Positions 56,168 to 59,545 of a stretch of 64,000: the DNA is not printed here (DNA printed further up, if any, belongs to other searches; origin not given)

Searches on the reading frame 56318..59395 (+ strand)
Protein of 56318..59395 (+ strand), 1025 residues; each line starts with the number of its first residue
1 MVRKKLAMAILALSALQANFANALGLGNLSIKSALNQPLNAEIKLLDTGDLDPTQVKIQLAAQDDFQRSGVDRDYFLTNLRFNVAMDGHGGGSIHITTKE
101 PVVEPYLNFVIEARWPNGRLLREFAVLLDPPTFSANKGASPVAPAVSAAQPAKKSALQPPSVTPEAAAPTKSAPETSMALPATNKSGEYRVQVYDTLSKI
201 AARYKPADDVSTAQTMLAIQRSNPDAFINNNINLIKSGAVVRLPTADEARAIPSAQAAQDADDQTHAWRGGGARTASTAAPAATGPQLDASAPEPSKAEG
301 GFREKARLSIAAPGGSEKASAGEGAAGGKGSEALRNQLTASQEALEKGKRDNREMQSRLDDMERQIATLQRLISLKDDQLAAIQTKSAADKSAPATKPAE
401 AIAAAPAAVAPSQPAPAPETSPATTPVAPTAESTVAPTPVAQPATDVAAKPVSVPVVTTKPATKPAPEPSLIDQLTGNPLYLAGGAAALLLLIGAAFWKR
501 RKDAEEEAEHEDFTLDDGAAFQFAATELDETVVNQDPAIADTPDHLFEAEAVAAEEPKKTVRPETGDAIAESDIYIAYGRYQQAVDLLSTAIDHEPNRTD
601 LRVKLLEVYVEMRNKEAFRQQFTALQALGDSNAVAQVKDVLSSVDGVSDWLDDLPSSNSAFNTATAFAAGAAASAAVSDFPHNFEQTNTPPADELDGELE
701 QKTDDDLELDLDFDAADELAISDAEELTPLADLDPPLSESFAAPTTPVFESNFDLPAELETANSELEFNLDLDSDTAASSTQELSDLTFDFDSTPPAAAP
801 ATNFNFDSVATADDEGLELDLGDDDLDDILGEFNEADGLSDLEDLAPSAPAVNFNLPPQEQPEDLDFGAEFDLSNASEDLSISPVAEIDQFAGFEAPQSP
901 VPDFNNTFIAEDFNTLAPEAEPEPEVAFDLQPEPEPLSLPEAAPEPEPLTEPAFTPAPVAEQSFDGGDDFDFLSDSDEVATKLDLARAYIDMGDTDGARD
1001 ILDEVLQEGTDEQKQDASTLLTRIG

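Call 59: search_protein_families(library=pfam, proteins=[window:56318-59395:+], max_evalue=0.00001)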
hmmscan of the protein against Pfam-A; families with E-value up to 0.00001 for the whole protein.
window:56318-59395:+ (1025 aa): 3 families
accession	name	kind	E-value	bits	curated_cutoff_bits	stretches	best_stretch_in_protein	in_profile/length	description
PF25800.1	FimV_N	-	3.9e-38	130.3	27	1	24-131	1-108/108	FimV N-terminal domain Ig-like domain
PF14559.12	TPR_19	-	1.8e-11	44.6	25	0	576-630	2-56/68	Tetratricopeptide repeat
PF13428.12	TPR_14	-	1e-06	29.2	23.5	0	981-1009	3-31/44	Tetratricopeptide repeat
